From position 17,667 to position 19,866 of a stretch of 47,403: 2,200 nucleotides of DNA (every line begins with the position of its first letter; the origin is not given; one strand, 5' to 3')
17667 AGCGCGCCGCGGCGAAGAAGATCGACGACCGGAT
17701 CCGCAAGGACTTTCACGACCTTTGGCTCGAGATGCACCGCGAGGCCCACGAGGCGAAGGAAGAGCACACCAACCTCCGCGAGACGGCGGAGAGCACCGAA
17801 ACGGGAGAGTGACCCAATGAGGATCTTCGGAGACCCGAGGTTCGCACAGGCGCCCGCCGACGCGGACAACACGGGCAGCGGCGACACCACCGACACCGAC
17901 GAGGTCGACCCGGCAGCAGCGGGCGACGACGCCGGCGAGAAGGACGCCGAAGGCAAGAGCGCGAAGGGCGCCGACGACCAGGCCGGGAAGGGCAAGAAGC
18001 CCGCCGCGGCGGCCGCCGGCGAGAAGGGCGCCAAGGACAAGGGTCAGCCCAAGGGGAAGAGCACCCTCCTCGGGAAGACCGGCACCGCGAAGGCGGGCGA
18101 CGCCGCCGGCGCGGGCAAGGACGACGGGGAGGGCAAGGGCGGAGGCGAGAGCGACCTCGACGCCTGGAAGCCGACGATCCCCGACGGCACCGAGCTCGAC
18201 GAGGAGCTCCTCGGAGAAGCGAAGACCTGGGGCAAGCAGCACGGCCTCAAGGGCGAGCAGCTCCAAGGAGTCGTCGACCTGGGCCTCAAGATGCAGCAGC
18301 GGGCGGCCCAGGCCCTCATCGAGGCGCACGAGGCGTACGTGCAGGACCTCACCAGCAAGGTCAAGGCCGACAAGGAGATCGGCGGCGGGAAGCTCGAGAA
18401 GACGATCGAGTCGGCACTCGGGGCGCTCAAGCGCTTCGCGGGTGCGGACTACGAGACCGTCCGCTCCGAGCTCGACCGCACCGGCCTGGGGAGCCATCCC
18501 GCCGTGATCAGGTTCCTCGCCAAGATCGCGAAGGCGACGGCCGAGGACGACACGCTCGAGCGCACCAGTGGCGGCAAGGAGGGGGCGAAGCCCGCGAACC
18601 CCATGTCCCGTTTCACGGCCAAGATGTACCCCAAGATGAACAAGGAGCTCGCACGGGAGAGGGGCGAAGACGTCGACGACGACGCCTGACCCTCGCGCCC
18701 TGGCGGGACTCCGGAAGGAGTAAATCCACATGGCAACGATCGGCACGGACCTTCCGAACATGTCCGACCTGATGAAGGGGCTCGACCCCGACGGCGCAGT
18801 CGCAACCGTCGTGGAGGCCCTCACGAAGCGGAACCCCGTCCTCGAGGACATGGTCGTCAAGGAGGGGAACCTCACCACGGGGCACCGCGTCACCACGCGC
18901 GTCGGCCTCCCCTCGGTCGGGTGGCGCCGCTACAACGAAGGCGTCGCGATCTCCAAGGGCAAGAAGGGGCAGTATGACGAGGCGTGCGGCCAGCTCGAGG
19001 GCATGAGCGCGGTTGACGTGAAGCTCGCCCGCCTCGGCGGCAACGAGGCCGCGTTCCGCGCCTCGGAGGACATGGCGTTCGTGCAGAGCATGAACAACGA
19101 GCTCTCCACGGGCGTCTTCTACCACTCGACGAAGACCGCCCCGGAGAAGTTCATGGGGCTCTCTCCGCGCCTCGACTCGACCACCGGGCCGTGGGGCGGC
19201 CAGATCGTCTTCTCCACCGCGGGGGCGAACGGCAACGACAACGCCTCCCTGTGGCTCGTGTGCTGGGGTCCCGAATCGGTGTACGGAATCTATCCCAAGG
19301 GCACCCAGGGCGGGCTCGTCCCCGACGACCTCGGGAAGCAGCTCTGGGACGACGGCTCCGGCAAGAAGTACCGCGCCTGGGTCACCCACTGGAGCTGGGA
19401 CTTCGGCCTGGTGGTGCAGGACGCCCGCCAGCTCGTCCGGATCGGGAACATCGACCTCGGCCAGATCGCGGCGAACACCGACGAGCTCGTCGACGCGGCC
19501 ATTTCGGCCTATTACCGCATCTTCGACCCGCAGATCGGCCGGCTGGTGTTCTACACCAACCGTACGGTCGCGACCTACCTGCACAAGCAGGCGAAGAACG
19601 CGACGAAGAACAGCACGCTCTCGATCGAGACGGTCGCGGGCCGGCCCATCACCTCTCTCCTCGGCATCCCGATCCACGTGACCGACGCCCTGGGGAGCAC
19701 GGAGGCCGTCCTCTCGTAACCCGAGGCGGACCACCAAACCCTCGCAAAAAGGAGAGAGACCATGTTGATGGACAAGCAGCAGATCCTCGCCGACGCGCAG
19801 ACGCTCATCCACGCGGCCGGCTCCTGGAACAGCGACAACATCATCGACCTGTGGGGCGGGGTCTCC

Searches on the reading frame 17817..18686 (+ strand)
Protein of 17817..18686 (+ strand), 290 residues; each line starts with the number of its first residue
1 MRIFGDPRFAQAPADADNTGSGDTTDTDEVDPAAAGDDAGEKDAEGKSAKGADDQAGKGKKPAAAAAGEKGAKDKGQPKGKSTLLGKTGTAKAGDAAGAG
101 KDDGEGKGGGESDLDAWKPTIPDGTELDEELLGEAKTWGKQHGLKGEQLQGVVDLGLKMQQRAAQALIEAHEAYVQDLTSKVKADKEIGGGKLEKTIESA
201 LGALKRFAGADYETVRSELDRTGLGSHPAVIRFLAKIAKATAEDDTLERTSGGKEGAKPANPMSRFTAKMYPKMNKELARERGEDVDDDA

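Call 11: search_protein_families(library=phrogs, proteins=[window:17817-18686:+], max_evalue=0.001)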
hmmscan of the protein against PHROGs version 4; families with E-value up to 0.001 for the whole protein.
window:17817-18686:+ (290 aa): 2 families
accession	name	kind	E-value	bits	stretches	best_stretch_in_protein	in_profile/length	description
phrog_458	-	other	3.5e-30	106.8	1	36-274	17-245/246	protease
phrog_30010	-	unknown function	1.3e-17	64.8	1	115-247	55-180/517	-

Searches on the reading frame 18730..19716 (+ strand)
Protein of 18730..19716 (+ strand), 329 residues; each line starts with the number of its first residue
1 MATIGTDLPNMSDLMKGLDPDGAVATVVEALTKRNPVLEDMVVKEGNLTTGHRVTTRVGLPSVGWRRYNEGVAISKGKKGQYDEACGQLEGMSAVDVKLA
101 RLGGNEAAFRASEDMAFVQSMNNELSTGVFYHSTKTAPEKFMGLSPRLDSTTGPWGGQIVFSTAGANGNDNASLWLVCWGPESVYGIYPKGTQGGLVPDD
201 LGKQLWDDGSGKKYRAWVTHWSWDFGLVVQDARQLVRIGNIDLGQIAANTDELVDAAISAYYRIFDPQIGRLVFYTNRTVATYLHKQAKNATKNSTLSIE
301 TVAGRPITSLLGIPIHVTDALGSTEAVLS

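Call 11: search_protein_families(library=phrogs, proteins=[window:18730-19716:+], max_evalue=0.001)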
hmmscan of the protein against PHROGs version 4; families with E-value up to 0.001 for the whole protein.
window:18730-19716:+ (329 aa): 1 family
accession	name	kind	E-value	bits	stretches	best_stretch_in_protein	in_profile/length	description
phrog_212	-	head and packaging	8.6e-64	216.8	2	5-152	2-150/301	major head protein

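Call 73: find_related_loci(query=window:18730-19716:+, collection=genome_contigs, flank=10000)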
Query window:18730-19716:+ (329 aa) in genome_contigs; peptide patterns used: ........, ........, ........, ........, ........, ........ (x = any residue, [..] = any of these).
76 stretches matched a pattern, but none encodes a relative of the query by tblastn (E <= 1e-3).
